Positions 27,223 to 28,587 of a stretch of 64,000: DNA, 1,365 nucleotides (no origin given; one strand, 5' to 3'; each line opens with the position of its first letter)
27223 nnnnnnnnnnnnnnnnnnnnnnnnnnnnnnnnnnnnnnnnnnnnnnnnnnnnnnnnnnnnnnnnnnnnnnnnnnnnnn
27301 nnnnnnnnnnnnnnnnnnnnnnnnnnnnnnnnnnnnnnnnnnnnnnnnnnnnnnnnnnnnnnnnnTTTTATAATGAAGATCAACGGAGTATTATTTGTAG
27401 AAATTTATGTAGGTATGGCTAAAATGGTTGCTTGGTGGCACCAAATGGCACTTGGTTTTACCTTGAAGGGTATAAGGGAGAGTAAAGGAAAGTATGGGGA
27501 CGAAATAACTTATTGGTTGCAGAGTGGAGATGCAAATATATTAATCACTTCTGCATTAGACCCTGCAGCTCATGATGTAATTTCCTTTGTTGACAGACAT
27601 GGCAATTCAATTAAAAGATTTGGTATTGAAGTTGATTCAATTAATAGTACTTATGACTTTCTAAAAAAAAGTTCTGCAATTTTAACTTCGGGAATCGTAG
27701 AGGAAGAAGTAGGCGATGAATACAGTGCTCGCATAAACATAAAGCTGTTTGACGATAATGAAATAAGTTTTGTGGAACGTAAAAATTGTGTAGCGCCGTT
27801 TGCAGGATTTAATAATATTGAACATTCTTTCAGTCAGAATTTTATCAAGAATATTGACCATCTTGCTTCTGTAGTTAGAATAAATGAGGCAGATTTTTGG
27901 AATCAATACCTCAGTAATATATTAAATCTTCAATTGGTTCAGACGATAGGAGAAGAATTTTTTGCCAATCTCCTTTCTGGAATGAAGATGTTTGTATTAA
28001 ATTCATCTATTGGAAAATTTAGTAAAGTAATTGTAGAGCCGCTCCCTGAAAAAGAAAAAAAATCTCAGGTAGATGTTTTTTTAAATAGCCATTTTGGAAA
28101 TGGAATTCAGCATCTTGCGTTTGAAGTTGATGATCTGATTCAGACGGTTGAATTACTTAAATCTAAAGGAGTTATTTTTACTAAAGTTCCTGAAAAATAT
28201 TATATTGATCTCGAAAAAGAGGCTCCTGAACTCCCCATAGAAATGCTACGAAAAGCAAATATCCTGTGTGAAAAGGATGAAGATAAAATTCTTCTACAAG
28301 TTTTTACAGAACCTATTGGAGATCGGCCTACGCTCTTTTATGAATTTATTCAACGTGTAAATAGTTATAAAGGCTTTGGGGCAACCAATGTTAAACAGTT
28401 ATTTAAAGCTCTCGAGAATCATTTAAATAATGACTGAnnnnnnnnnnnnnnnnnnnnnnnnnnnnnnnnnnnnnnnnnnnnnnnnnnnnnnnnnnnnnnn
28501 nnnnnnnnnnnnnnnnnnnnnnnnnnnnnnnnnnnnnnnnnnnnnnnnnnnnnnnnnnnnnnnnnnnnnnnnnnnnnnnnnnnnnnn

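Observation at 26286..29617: An aminotransferase / HPPD-like / FAD-oxidase trio that looks like a non-canonical aryl-glycine (Hpg/Phg-type) precursor cassette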

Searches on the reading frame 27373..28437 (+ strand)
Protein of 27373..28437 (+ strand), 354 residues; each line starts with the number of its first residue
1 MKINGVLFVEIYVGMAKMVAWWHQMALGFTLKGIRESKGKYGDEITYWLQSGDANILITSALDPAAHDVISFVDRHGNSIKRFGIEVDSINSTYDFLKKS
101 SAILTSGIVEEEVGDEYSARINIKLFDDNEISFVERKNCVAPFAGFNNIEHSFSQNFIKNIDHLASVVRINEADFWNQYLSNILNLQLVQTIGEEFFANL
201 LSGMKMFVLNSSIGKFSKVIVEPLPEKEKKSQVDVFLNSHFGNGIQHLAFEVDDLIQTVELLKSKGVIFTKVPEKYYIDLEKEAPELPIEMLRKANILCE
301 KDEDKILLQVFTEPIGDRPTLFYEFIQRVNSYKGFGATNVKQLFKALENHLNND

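Call 5: search_protein_families(library=pfam, proteins=[window:27373-28437:+])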
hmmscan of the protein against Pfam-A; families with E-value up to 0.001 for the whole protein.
window:27373-28437:+ (354 aa): 2 families
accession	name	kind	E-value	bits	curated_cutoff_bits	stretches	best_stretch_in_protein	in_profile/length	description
PF00903.31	Glyoxalase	-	1.1e-10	42.3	20.6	1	161-279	2-105/121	Glyoxalase/Bleomycin resistance protein/Dioxygenase superfamily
PF13669.12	Glyoxalase_4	-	7.4e-09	36.3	27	1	219-271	51-95/109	Glyoxalase/Bleomycin resistance protein/Dioxygenase superfamily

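Call 6: search_protein_families(library=ncbifam, proteins=[window:27373-28437:+])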
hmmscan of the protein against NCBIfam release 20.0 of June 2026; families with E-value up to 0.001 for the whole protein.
window:27373-28437:+ (354 aa): 3 families
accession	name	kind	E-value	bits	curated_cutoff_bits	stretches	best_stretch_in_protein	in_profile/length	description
TIGR01263.1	4HPPD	equivalog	2.2e-64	218.2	277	1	6-349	3-345/353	4-hydroxyphenylpyruvate dioxygenase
NF042435.1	DhshikDhtase_QuiC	equivalog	1.9e-19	69.6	1200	1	3-345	294-621/635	3-dehydroshikimate dehydratase QuiC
TIGR03081.1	metmalonyl_epim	equivalog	2.7e-08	34.4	114.95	1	221-267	50-96/129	methylmalonyl-CoA epimerase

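Call 9: search_solved_structures(query=window:27373-28437:+, max_evalue=0.001, show_alignments=3)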
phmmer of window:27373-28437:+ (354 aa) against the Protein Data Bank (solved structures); distinct sequences matched with E-value up to 0.001: 35.
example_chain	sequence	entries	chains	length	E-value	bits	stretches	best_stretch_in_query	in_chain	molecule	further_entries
1t47_A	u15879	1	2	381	2.7e-38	135.2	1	4-349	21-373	4-hydroxyphenylpyruvate dioxygenase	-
8jbw_A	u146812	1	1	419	1.2e-33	119.9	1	67-349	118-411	4-hydroxyphenylpyruvate dioxygenase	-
9lia_B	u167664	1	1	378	2.2e-33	119.1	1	9-349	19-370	4-hydroxyphenylpyruvate dioxygenase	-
8xtv_A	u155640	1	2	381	2.2e-33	119.1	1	9-349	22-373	4-hydroxyphenylpyruvate dioxygenase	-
3zgj_A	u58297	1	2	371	7.6e-33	117.3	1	204-349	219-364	4-HYDROXYPHENYLPYRUVIC ACID DIOXYGENASE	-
5ec3_A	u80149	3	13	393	2.4e-31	112.4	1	9-352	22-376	4-hydroxyphenylpyruvate dioxygenase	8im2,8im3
3isq_A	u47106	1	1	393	2.4e-31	112.4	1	9-352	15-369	4-hydroxyphenylpyruvate dioxygenase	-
1sqi_A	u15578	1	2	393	6e-30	107.8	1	9-349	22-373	4-hydroxyphenylpyruvic acid dioxygenase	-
7yvv_A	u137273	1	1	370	1.1e-26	97.1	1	8-350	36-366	4-hydroxyphenylpyruvate dioxygenase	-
2r5v_A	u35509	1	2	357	3e-24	89.1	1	8-348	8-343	PCZA361.1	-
7e0x_A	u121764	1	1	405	1.2e-21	80.5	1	51-331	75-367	4-hydroxyphenylpyruvate dioxygenase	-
7vo8_A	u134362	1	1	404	1.2e-21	80.5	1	51-331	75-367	4-hydroxyphenylpyruvate dioxygenase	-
8xqv_A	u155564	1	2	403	1.2e-21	80.5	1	51-331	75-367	4-hydroxyphenylpyruvate dioxygenase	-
7ezq_A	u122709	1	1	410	1.3e-21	80.4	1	51-331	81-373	4-hydroxyphenylpyruvate dioxygenase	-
7cqr_A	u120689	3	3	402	1.3e-21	80.4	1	51-331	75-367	4-hydroxyphenylpyruvate dioxygenase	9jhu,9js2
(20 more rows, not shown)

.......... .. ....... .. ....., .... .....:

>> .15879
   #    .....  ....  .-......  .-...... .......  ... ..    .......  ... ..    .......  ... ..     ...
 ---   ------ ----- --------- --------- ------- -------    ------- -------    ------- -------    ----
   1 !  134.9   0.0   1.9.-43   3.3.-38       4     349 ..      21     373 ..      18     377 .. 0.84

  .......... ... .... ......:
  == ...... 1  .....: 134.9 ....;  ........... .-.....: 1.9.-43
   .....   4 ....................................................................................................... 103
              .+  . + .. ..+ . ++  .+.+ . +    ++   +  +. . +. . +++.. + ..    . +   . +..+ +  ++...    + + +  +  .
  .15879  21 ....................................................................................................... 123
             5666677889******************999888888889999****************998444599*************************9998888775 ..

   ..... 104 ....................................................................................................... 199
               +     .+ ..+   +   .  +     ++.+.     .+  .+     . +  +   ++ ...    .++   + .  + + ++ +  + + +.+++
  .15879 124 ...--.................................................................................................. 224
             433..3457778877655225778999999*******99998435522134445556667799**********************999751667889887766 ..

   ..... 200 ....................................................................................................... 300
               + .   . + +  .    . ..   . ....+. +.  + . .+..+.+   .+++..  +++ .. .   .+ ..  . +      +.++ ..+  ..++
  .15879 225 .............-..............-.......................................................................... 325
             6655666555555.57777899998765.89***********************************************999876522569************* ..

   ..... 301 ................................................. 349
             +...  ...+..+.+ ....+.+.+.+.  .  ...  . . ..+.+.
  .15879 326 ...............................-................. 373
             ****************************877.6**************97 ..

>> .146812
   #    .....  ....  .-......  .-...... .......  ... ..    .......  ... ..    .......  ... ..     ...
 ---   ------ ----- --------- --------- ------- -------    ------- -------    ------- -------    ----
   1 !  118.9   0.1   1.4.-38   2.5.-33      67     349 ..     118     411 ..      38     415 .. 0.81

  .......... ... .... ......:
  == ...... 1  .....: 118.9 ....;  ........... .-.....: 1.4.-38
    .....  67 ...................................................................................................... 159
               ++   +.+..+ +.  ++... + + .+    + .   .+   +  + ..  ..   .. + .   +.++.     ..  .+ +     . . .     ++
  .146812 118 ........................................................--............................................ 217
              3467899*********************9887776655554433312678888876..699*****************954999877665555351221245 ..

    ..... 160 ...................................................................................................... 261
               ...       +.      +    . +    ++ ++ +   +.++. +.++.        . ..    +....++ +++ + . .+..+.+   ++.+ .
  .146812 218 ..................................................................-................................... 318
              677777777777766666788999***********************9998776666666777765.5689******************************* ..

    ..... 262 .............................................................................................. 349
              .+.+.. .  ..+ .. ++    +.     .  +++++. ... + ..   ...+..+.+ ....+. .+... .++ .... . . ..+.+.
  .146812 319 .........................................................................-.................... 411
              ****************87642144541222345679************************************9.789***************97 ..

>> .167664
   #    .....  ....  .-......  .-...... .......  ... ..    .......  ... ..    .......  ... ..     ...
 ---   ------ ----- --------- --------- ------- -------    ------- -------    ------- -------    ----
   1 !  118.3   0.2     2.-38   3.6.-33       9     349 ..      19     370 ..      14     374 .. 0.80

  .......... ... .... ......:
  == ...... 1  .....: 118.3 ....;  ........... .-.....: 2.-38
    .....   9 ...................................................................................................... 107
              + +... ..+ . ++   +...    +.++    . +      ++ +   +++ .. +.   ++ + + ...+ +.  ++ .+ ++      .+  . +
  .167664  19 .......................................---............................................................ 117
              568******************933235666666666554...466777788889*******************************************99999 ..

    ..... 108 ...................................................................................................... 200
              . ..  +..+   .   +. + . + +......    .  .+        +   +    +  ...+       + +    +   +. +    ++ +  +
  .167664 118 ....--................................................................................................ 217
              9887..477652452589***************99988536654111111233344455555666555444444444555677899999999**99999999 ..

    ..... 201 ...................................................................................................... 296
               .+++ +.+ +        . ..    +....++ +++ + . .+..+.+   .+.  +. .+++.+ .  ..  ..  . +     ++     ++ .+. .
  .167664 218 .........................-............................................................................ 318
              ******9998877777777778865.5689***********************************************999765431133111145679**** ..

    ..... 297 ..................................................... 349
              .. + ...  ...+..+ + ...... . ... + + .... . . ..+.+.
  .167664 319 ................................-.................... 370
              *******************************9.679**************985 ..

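Call 10: find_homologous_proteins(query=window:27373-28437:+)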
Query window:27373-28437:+ (354 aa): 116 proteins with E <= 0.001 among 2008 candidates.
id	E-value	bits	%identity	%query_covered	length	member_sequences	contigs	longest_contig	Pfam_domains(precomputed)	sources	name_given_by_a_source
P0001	3.2e-232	788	100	100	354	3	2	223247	PF13669.13,PF00903.32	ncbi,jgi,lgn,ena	-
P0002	2.4e-195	666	82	100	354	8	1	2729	PF13669.13,PF00903.32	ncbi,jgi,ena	jgi:4-hydroxyphenylpyruvate dioxygenase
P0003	6.3e-188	642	79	100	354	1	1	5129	PF13669.13,PF00903.32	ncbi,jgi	jgi:4-hydroxyphenylpyruvate dioxygenase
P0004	2.0e-187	640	79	100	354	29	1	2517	PF13669.13,PF00903.32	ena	-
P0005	9.6e-187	638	79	100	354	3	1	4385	PF13669.13,PF00903.32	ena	-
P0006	9.8e-187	638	79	100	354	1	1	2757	PF13669.13,PF00903.32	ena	-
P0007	7.9e-186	635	80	100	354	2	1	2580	PF13669.13,PF00903.32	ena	-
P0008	1.2e-184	631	78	100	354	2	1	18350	PF13669.13,PF00903.32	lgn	-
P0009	1.5e-184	631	79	99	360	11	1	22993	PF13669.13,PF00903.32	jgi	jgi:4-hydroxyphenylpyruvate dioxygenase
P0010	1.7e-183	628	79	100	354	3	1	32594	PF13669.13,PF00903.32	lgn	-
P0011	2.1e-177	607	76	100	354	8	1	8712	PF13669.13,PF00903.32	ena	-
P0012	1.2e-175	602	77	100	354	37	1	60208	PF13669.13,PF00903.32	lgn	-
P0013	1.6e-174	598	75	100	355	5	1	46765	PF13669.13,PF00903.32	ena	-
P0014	9.9e-174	595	75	100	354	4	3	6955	PF13669.13,PF00903.32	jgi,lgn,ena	-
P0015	6.3e-173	593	74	100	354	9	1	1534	PF13669.13,PF00903.32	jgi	jgi:4-hydroxyphenylpyruvate dioxygenase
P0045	4.2e-140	485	64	99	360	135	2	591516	PF13669.13,PF00903.32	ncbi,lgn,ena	-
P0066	2.4e-76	275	40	97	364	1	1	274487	PF13669.13,PF00903.32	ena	-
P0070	2.9e-73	265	41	96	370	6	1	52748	PF13669.13,PF00903.32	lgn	-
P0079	2.0e-70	256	41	97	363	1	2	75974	PF13669.13,PF00903.32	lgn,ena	-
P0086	2.0e-67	246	37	96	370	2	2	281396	PF13669.13,PF00903.32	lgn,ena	-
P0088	2.6e-66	242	36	95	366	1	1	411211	PF13669.13,PF00903.32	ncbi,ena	-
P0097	1.4e-61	227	36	96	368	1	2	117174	PF13669.13,PF00903.32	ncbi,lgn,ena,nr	ncbi:MAG: 4-hydroxyphenylpyruvate dioxygenase [Acidobacteriota bacterium]|nr:4-hydroxyphenylpyruvate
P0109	1.2e-30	125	31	98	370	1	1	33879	PF13669.13,PF14696.13,PF00903.32,PF18029.8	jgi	jgi:4-hydroxyphenylpyruvate dioxygenase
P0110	1.4e-26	112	28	96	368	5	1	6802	PF13669.13,PF00903.32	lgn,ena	-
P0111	1.6e-23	102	26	99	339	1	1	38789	PF13468.13,PF13669.13,PF14696.13,PF00903.32,PF18029.8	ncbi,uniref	ncbi:4-hydroxyphenylpyruvate dioxygenase [Kitasatospora sp. NPDC002227]|uniref:4-hydroxyphenylpyruva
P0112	5.2e-23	100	29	97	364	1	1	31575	PF13669.13,PF14696.13,PF00903.32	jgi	jgi:4-hydroxymandelate synthase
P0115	2.4e-21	94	27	97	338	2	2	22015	PF13669.13,PF14696.13,PF00903.32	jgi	jgi:4-hydroxymandelate synthase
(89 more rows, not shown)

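Call 11: find_encoding_contigs(protein=P0001, flank=10000, max_places=4)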
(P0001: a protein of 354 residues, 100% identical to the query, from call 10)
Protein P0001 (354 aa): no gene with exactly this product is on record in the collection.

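Call 12: find_related_loci(query=window:27373-28437:+, collection=genome_contigs, flank=10000)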
Query window:27373-28437:+ (354 aa) in genome_contigs; peptide patterns used: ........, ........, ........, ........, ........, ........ (x = any residue, [..] = any of these).
69 stretches matched a pattern; 6 encode a relative of the query (tblastn E <= 1e-3); 5 distinct loci.
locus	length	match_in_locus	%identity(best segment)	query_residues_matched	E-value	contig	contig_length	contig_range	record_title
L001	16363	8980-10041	81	1-354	0e+0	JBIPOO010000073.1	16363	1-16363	MAG: Saprospira sp. isolate ME2014-07-24_3300043772_group5_bin162 Rohwer_bin605_scaffold_3895_c1, whole genome shotgun s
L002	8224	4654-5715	76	1-354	0e+0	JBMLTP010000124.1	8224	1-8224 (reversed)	MAG: Crocinitomicaceae bacterium isolate LE_7463 NODE_13665_length_8224_cov_4.290978, whole genome shotgun sequence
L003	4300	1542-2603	76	1-354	0e+0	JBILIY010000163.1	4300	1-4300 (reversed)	MAG: Crocinitomicaceae bacterium isolate ME2017-06-09_3300042875_group7_bin103 Rohwer_bin783_scaffold_14625_c1, whole ge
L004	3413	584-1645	76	1-354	0e+0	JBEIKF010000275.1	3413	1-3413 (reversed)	MAG: Crocinitomicaceae bacterium isolate Sample-104-S4-bin-11 Sample_104_S4-bin_11-k141_1605739, whole genome shotgun se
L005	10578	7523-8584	80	1-354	0e+0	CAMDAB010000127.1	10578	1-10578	MAG: Saprospira grandis DSM 2844 isolate ME-21oct19-178 genome assembly, contig: ME-21oct19-C10755, whole genome shotgun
